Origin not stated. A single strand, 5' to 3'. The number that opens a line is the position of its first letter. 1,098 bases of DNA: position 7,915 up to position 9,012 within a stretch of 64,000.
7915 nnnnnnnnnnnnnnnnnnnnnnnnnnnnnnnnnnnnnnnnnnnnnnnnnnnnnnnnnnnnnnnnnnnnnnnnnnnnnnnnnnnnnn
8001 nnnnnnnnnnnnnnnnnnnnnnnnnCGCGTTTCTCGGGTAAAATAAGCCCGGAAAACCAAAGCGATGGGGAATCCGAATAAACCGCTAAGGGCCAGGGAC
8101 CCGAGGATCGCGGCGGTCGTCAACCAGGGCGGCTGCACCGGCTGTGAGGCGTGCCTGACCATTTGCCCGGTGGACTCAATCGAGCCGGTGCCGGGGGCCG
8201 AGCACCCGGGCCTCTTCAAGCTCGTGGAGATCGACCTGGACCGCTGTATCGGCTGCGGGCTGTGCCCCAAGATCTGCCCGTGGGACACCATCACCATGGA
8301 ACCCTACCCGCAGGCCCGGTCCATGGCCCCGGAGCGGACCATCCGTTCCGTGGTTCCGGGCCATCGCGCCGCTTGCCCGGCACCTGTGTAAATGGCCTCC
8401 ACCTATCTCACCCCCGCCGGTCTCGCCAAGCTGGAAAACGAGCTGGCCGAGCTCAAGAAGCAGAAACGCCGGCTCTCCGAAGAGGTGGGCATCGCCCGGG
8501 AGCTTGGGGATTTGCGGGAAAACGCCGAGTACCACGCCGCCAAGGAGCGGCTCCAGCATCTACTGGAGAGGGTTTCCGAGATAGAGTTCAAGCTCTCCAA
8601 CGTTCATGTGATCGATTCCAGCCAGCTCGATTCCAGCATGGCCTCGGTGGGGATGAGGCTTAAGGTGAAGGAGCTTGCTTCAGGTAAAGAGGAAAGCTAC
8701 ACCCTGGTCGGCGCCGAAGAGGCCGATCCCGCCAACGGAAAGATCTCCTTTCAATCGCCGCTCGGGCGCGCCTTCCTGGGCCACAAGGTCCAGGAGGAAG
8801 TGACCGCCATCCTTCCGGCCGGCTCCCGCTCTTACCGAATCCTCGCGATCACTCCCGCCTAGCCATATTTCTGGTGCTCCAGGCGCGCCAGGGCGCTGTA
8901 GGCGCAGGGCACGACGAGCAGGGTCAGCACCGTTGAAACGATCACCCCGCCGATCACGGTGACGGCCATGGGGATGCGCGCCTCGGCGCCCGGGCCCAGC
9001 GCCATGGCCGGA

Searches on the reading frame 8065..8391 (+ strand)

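Call 18: search_protein_families(library=pfam, proteins=[window:8065-8391:+])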
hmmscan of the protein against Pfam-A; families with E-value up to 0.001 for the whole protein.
window:8065-8391:+ (108 aa): 16 families
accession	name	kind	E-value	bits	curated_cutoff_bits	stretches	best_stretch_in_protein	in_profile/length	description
PF12838.12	Fer4_7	-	1.2e-11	45.3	27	1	24-74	2-51/52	4Fe-4S dicluster domain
PF14697.11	Fer4_21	-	1.8e-11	44.4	35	2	54-78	34-59/59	4Fe-4S dicluster domain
PF00037.32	Fer4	-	2.6e-10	40.1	21.1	2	54-77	1-24/24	4Fe-4S binding domain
PF13237.11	Fer4_10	-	8.2e-09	35.7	25.5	1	54-85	2-35/53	4Fe-4S dicluster domain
PF12797.12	Fer4_2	-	1.3e-08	34.6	24.5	1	54-73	3-22/22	4Fe-4S binding domain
PF13187.11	Fer4_9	-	1.5e-08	35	27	1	24-74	2-50/52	4Fe-4S dicluster domain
PF25160.1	LdpA_Fe-S-bd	-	1.9e-08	34.4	27.6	2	55-81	22-48/49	LdpA Fe-S cluster-binding domain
PF13484.11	Fer4_16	-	5.4e-08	33.9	30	0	60-84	1-26/66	4Fe-4S double cluster binding domain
PF12837.12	Fer4_6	-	1.6e-07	31.4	25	1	54-72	2-20/24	4Fe-4S binding domain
PF13183.11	Fer4_8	-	1.8e-07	32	27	0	58-87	2-32/68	4Fe-4S dicluster domain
PF12798.12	Fer4_3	-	8.2e-06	26.7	27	0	61-74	1-14/15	4Fe-4S binding domain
PF12800.12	Fer4_4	-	1.4e-05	25.4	24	0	59-72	2-15/17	4Fe-4S binding domain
PF13459.11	Fer4_15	-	2.4e-05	25.4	22.4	0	54-72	1-19/66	4Fe-4S single cluster domain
PF13534.11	Fer4_17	-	3.5e-05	24.7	22.2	0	59-73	44-58/61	4Fe-4S dicluster domain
PF13370.11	Fer4_13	-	0.00024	22.2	24.5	0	56-72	1-17/58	4Fe-4S single cluster domain of Ferredoxin I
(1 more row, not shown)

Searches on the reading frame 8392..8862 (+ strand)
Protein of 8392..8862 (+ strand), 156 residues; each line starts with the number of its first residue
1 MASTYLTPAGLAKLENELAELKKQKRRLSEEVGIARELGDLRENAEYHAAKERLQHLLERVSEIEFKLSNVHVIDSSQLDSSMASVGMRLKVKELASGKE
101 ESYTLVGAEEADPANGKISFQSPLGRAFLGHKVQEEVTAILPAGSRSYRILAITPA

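Call 18: search_protein_families(library=pfam, proteins=[window:8392-8862:+])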
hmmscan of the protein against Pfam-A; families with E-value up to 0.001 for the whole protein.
window:8392-8862:+ (156 aa): 2 families
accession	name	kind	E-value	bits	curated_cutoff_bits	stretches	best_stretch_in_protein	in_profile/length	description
PF01272.25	GreA_GreB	-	4.9e-24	84.5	26.9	1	84-154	6-76/77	Transcription elongation factor, GreA/GreB, C-term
PF03449.20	GreA_GreB_N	-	1.3e-20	73.8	24.5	1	5-73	2-71/71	Transcription elongation factor, N-terminal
